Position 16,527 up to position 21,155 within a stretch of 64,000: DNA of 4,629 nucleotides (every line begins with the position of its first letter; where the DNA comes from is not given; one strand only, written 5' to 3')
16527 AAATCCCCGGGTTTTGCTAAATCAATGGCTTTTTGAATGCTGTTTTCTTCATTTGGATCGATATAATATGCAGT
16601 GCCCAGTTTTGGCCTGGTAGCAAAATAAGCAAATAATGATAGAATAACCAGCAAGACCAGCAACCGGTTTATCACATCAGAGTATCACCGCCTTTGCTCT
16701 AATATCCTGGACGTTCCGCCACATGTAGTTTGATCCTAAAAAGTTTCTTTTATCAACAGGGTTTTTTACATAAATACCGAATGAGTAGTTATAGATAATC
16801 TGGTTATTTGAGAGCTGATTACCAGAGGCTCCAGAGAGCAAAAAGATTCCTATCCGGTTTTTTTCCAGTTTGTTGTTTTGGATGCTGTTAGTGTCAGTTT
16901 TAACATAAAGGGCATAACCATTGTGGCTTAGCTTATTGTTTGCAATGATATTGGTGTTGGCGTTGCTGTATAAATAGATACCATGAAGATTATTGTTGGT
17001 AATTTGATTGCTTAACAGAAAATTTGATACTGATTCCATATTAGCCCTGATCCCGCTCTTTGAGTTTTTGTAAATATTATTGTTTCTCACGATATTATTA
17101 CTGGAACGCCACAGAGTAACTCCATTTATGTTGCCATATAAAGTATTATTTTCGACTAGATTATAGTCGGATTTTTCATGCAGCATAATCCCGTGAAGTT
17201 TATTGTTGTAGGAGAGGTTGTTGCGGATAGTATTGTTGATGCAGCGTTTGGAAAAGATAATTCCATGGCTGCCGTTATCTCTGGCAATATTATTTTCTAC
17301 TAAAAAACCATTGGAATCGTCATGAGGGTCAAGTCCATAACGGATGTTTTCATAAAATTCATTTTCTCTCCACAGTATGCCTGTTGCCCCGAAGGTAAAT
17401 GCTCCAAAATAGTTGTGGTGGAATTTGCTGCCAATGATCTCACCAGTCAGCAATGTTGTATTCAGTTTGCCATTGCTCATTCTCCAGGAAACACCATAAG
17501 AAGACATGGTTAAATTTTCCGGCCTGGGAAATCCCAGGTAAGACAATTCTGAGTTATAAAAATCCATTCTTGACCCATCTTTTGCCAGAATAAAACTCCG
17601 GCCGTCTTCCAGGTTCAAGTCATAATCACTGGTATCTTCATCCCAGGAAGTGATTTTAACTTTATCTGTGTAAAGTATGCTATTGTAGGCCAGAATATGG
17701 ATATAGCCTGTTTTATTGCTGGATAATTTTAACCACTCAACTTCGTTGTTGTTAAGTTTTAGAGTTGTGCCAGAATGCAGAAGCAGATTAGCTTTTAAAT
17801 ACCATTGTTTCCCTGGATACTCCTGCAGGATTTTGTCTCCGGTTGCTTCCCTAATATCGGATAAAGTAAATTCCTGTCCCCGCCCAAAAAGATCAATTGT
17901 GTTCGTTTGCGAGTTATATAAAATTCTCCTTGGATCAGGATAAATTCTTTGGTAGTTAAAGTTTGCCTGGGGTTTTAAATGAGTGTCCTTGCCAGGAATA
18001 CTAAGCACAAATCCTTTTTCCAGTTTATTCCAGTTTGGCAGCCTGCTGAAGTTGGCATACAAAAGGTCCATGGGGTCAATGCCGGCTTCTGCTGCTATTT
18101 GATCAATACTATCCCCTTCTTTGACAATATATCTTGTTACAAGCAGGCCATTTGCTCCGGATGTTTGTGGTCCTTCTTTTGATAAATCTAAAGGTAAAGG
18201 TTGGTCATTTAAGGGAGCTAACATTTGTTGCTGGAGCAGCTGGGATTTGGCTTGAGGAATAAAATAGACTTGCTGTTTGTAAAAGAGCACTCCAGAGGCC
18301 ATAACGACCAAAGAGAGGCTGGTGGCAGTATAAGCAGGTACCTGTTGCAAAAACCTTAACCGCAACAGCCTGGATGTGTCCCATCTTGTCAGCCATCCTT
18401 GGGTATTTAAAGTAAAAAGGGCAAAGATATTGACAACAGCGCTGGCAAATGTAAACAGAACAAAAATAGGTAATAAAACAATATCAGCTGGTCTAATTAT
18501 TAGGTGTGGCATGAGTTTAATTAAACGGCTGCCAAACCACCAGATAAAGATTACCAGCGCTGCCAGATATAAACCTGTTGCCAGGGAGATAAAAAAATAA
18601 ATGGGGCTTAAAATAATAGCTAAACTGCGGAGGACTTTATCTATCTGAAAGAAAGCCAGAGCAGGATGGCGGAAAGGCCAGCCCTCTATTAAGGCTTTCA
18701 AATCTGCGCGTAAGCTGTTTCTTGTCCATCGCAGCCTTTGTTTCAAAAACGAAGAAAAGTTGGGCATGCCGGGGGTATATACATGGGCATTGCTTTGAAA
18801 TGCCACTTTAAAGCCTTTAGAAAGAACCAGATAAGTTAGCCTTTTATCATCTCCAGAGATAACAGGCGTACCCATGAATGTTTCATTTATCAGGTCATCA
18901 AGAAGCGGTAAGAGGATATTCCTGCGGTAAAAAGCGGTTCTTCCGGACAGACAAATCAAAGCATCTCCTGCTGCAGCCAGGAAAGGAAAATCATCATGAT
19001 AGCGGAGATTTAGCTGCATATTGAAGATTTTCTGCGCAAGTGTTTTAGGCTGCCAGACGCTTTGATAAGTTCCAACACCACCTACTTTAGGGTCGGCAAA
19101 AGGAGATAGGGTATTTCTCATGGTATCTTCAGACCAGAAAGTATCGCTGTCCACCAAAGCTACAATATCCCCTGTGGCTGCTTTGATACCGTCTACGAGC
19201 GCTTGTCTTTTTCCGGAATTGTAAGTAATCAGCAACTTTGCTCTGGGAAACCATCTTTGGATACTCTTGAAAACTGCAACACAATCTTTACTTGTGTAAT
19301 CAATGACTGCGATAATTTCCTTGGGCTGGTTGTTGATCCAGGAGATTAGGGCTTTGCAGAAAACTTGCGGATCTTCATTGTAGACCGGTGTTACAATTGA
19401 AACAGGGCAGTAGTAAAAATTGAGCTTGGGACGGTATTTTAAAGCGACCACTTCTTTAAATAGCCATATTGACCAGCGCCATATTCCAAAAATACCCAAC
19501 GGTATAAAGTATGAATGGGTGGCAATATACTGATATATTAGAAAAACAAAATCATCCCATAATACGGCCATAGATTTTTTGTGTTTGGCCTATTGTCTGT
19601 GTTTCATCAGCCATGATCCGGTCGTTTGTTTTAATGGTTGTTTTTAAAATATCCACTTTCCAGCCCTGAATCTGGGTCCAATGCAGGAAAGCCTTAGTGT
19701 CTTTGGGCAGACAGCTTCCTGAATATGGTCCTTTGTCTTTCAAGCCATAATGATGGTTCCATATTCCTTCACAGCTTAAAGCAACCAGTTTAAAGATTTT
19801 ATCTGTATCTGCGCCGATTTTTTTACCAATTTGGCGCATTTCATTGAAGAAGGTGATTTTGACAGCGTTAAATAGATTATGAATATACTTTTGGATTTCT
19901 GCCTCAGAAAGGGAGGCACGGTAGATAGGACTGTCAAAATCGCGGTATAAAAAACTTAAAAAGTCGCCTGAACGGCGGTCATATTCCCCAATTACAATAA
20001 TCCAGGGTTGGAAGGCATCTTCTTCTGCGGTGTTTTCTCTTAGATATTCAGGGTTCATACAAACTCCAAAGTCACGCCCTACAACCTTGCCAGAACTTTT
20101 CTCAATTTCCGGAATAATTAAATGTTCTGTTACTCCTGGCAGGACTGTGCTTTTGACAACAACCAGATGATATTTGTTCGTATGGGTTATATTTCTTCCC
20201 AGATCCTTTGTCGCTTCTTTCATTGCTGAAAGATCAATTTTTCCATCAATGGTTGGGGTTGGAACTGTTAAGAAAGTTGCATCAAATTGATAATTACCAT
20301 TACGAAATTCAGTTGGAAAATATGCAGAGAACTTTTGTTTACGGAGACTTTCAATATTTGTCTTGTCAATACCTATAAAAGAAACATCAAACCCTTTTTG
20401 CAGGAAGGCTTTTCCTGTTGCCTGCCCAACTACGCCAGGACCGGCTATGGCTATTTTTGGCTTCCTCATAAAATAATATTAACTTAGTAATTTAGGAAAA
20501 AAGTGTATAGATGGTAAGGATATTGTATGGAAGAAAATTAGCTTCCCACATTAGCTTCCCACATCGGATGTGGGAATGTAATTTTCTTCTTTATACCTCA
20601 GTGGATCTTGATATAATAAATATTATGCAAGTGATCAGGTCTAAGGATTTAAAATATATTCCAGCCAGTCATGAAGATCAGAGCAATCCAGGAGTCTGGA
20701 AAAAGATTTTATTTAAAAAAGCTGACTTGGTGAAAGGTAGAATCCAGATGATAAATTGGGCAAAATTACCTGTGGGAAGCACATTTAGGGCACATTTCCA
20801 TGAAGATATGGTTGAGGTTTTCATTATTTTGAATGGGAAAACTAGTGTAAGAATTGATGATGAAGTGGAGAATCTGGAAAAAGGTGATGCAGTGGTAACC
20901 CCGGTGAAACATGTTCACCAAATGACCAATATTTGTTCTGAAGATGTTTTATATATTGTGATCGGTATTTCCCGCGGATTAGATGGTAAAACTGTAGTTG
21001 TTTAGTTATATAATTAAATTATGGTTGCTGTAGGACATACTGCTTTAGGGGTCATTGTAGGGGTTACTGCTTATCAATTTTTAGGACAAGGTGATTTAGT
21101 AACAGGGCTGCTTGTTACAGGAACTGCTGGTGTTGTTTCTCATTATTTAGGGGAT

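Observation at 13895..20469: Compact acidic-exopolysaccharide (polyuronide; alginate/glucuronan-like) synthesis and remodelling locus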

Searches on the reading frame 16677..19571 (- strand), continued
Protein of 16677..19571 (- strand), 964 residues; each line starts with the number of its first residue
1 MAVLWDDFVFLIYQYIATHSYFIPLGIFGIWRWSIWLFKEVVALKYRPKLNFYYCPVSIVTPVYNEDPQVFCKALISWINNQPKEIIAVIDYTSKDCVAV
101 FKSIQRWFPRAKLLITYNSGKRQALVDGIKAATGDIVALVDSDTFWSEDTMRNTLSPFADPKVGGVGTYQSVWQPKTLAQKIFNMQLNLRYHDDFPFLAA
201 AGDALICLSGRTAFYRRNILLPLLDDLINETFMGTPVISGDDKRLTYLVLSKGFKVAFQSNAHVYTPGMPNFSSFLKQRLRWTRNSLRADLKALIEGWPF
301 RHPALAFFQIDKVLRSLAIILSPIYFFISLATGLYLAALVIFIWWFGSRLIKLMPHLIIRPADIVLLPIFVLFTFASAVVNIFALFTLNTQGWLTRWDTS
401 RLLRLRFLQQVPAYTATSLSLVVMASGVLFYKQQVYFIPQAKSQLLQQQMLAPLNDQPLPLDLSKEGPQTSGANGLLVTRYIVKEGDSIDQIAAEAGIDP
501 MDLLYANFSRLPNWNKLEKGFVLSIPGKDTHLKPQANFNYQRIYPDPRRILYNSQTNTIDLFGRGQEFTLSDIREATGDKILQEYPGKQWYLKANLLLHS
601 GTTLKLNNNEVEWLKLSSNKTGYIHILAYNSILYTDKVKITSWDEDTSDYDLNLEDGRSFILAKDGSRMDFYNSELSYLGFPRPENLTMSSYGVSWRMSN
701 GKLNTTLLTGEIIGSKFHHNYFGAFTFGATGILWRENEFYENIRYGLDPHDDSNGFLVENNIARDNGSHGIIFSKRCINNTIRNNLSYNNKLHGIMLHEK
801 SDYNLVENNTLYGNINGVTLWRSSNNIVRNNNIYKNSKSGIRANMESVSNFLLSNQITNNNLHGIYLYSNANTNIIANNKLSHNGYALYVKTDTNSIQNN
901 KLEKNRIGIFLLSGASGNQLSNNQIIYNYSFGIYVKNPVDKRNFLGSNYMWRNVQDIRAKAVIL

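Call 95: search_protein_families(library=ncbifam, proteins=[L061:15762-17180:-, L086:13711-14496:+], max_evalue=0.00001)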
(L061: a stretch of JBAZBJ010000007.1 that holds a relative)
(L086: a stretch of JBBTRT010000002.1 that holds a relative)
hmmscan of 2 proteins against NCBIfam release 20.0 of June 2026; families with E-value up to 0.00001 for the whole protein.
L061:15762-17180:- (473 aa): 4 families
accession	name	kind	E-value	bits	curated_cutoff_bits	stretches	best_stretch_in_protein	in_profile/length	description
TIGR01479.1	GMP_PMI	equivalog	3.5e-143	477.8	372.95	1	15-468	2-466/467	mannose-1-phosphate guanylyltransferase/mannose-6-phosphate isomerase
NF012004.0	PRK15460.1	equivalog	6.2e-108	361.5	859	1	11-470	3-478/478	mannose-1-phosphate guanyltransferase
TIGR02091.1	glgC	equivalog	2.8e-09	36.5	424.9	1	15-332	2-302/364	glucose-1-phosphate adenylyltransferase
TIGR03992.1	Arch_glmU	subfamily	5.4e-08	32.1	292.1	1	14-220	1-174/393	bifunctional sugar-1-phosphate nucleotidylyltransferase/acetyltransferase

L086:13711-14496:+ (262 aa): 25 families
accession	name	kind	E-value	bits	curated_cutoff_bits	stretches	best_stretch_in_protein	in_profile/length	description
TIGR01207.1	rmlA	equivalog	8.3e-63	212.2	360.65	1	14-244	1-233/286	glucose-1-phosphate thymidylyltransferase RfbA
TIGR01208.1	rmlA_long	equivalog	4e-57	193.7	320.25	1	14-244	1-231/353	glucose-1-phosphate thymidylyltransferase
NF012024.0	PRK15480.1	equivalog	1.3e-55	188.6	588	1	11-244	2-237/292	glucose-1-phosphate thymidylyltransferase RfbA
TIGR03992.1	Arch_glmU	subfamily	8e-42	143.5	292.1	1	13-244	1-224/393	bifunctional sugar-1-phosphate nucleotidylyltransferase/acetyltransferase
NF041313.1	UDPGP_AglF_Halo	equivalog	1.2e-30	106.7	400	1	13-221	1-207/234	UTP--glucose-1-phosphate uridylyltransferase AglF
NF041173.1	Sug_nt_acttase_Thmprot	equivalog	1e-28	100.4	600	1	13-240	1-220/405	bifunctional sugar-1-phosphate nucleotidylyltransferase/acetyltransferase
TIGR01099.1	galU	equivalog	1.6e-22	80.3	326.8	2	14-67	3-56/261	UTP--glucose-1-phosphate uridylyltransferase GalU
NF052502.1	man1P_GTase_Rv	exception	9e-21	74.1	440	1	15-241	3-224/352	mannose-1-phosphate guanylyltransferase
NF045761.1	NAMPUrTaseMurU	equivalog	1.9e-19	70.5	250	1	13-240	1-220/226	N-acetylmuramate alpha-1-phosphate uridylyltransferase MurU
NF003670.0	PRK05293.1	equivalog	1.7e-14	53.5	470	1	13-250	5-261/382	glucose-1-phosphate adenylyltransferase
NF009928.0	PRK13389.1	equivalog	6.6e-14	51.7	548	1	13-66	9-62/302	UTP--glucose-1-phosphate uridylyltransferase GalU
TIGR02091.1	glgC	equivalog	2e-13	50.2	424.9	1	15-251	3-263/364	glucose-1-phosphate adenylyltransferase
NF002772.0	PRK02862.1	equivalog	4.3e-12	45.5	537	0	179-251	206-276/429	glucose-1-phosphate adenylyltransferase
NF007516.0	PRK10122.1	equivalog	1.3e-10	40.9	534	1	13-66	4-57/297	UTP--glucose-1-phosphate uridylyltransferase GalF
TIGR02623.1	G1P_cyt_trans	equivalog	4e-10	39.6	300.25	0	13-66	1-54/255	glucose-1-phosphate cytidylyltransferase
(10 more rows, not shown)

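Call 99: search_protein_families(library=pfam, proteins=[L053:984-2072:+, L053:2041-3966:+, L053:4030-6150:-, L053:6789-7823:+, L053:11110-13614:+, L053:13641-16031:+, L053:16076-17713:+, L055:2785-4389:-, L055:5145-6638:-, L061:10774-12102:+], max_evalue=0.0001)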
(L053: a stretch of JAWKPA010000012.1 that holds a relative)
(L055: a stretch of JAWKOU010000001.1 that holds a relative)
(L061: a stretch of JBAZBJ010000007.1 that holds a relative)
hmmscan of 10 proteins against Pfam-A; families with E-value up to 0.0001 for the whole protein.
L053:984-2072:+ (362 aa): 3 families
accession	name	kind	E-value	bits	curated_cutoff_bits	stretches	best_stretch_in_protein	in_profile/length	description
PF01343.23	Peptidase_S49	-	4.1e-47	160.4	24.9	1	160-305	6-151/154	Peptidase family S49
PF25145.1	NfeD1b_N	-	4.3e-08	33.4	40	1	128-205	27-104/189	NfeD1b, N-terminal domain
PF00574.28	CLP_protease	-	1e-06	29.2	20.2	1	114-179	28-93/182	Clp protease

L053:2041-3966:+ (641 aa): 4 families
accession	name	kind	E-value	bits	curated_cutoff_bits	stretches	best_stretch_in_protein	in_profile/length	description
PF16317.11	Glyco_hydro_99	-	1.9e-27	96.7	33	1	93-335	64-309/341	Glycosyl hydrolase family 99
PF01476.26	LysM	-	5.8e-23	81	20.9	2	426-468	1-42/43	LysM domain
PF03659.20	Glyco_hydro_71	-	4.2e-10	39.4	34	1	100-333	16-241/375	Glycosyl hydrolase family 71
PF14307.12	Glyco_tran_WbsX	-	3.4e-06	27.2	25.1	0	274-342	275-348/350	Glycosyltransferase WbsX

L053:4030-6150:- (706 aa): 2 families
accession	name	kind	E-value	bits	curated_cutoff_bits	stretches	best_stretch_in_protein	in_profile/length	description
PF00754.31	F5_F8_type_C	-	2.4e-19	70.1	28.2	1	401-516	2-127/127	F5/8 type C domain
PF22633.2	F5_F8_type_C_2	-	1.9e-13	51.3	27.8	1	415-500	3-91/91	NedA-like, galactose-binding domain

L053:6789-7823:+ (344 aa): 3 families
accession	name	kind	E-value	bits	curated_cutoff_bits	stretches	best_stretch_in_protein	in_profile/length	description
PF03721.20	UDPG_MGDP_dh_N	-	1.2e-30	106.9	27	2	54-180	62-186/187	UDP-glucose/GDP-mannose dehydrogenase family, NAD binding domain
PF00984.24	UDPG_MGDP_dh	-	1.5e-22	80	25.4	1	196-290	2-93/94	UDP-glucose/GDP-mannose dehydrogenase family, central domain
PF03446.21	NAD_binding_2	-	3.8e-05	24.2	21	1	15-89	2-76/161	NAD binding domain of 6-phosphogluconate dehydrogenase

L053:11110-13614:+ (834 aa): 1 family
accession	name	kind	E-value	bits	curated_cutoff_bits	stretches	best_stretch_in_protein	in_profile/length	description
PF04069.17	OpuAC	-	1.5e-57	195.6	21.2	2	104-362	2-244/257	Substrate binding domain of ABC-type glycine betaine transport system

L053:13641-16031:+ (796 aa): 1 family
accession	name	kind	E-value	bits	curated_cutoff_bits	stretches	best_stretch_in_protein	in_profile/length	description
PF03170.19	BcsB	-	3.4e-51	174.8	21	1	44-586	6-549/606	Bacterial cellulose synthase subunit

L053:16076-17713:+ (545 aa): 4 families
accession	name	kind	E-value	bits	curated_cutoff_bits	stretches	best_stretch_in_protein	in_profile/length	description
PF00069.31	Pkinase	-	1.2e-28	100.7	31.7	1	250-514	9-261/263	Protein kinase domain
PF07714.23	PK_Tyr_Ser-Thr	-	1.9e-20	73.7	23.1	1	260-505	23-249/258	Protein tyrosine and serine/threonine kinase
PF14531.12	Kinase-like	-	9.1e-07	28.8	25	1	330-454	132-243/289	Kinase-like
PF01636.29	APH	-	1.7e-05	25.2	23.2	0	276-361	31-109/239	Phosphotransferase enzyme family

L055:2785-4389:- (534 aa): 4 families
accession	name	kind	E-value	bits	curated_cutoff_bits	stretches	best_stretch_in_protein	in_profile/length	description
PF13088.12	BNR_2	-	2.1e-12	47.4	31.4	1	145-346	6-202/277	BNR repeat-like domain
PF24793.1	GINT1_N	-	4.2e-06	26.4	27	0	175-286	43-149/304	Glucosamine inositolphosphorylceramide transferase 1, N-terminal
PF21471.3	Reelin_subrepeat-B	-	4.7e-06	26.9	27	0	143-182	42-77/127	Reelin subrepeat B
PF02012.26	BNR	-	5.1e-06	26.1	27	0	104-113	2-11/12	BNR/Asp-box repeat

L055:5145-6638:- (497 aa): 1 family
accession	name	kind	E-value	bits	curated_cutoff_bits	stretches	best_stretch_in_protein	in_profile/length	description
PF13229.12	Beta_helix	-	2e-05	24.7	25.9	1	180-363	10-158/158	Right handed beta helix region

L061:10774-12102:+ (442 aa): 3 families
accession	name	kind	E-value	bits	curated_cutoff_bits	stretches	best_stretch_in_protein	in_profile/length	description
PF15892.11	BNR_4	-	6.7e-12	45.8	27.3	1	65-162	98-194/272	BNR repeat-containing family member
PF13088.12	BNR_2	-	1.5e-11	44.6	31.4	1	193-291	2-108/277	BNR repeat-like domain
PF04616.20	Glyco_hydro_43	-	9.8e-05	22.3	32.2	0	74-228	79-227/288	Glycosyl hydrolases family 43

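Call 106: find_related_loci(query=A1, collection=viral_contigs, flank=6000)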
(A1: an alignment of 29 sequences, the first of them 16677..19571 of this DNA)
Query A1 (964 aa) in viral_contigs; peptide patterns used: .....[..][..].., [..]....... (x = any residue, [..] = any of these).
12 stretches matched a pattern, but none encodes a relative of the query by tblastn (E <= 1e-3).

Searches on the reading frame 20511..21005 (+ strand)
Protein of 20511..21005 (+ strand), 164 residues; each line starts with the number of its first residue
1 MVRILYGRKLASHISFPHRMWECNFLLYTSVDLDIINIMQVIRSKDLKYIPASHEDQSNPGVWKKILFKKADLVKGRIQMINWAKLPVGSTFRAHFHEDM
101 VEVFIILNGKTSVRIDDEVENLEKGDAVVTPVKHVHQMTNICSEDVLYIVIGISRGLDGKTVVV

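Call 3: search_protein_families(library=pfam, proteins=[window:20511-21005:+], max_evalue=0.01)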
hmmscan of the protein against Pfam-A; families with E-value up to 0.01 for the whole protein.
window:20511-21005:+ (164 aa): 6 families
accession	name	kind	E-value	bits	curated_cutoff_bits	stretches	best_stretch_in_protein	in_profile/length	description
PF07883.17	Cupin_2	-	1.8e-12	47.2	27.2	1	84-151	3-69/70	Cupin domain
PF12973.13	Cupin_7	-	3.2e-05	24.1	27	1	58-150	16-99/105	ChrR Cupin-like domain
PF00190.28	Cupin_1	-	0.00014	21.9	22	1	82-152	36-114/151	Cupin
PF14667.12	Polysacc_synt_C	-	0.00016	22.2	28.7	1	94-149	33-96/111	Polysaccharide biosynthesis C-terminal domain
PF02311.25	AraC_binding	-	0.00043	20.5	21.1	1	90-153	14-76/135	AraC-like ligand binding domain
PF01050.24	MannoseP_isomer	-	0.00094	19.8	23.6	1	92-143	41-92/116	Mannose-6-phosphate isomerase C-terminal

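Call 4: search_protein_families(library=ncbifam, proteins=[window:20511-21005:+], max_evalue=0.01)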
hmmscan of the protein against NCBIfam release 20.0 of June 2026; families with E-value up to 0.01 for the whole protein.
window:20511-21005:+ (164 aa): 0 families

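Call 54: search_solved_structures(query=window:20511-21005:+, max_evalue=0.01)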
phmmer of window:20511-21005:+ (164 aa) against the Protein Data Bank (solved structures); distinct sequences matched with E-value up to 0.01: 16.
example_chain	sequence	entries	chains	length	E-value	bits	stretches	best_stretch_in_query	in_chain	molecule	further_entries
8hfb_A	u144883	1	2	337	2.2e-05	27.4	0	85-138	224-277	Quercetin 2,3-dioxygenase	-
1y3t_A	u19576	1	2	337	2.3e-05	27.4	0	89-136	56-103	Hypothetical protein yxaG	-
2h0v_A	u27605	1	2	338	2.4e-05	27.3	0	89-136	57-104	Quercetin 2,3-dioxygenase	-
7zvy_A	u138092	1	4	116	4.8e-05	26.4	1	60-152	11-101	Cupin_2 domain-containing protein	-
7zvy_B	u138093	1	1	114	5.1e-05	26.3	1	61-152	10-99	Cupin_2 domain-containing protein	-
4mv2_A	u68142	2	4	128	5.3e-05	26.2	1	89-150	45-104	plu4264 | plu4264 protein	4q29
7zvy_E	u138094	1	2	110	5.6e-05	26.1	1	61-152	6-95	Cupin_2 domain-containing protein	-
7zvm_A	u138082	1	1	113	5.9e-05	26.1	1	68-153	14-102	Mannose-6-phosphate isomerase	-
7zvy_G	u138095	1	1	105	9.4e-05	25.4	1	63-152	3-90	Cupin_2 domain-containing protein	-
6a53_A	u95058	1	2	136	0.00023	24.1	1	57-145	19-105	Novel protein with potential Cupin domain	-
6a55_A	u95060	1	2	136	0.00026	24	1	57-145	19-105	Novel protein with potential Cupin domain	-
5tfz_A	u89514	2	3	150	0.00028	23.9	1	57-145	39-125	dimethylsulfoniopropionate lyase DddK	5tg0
5zbe_A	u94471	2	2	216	0.00033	23.6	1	65-151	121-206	Cupin domain protein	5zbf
6a54_A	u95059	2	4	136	0.0012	21.8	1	57-145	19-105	Novel protein with potential Cupin domain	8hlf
1v70_A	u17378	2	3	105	0.0042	20.1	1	83-152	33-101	probable antibiotics synthesis protein | hypothetical protein TTHA0104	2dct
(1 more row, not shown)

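Call 95: search_protein_families(library=ncbifam, proteins=[window:20511-21005:+], max_evalue=0.00001)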
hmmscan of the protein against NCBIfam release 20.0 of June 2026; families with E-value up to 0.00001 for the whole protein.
window:20511-21005:+ (164 aa): 0 families
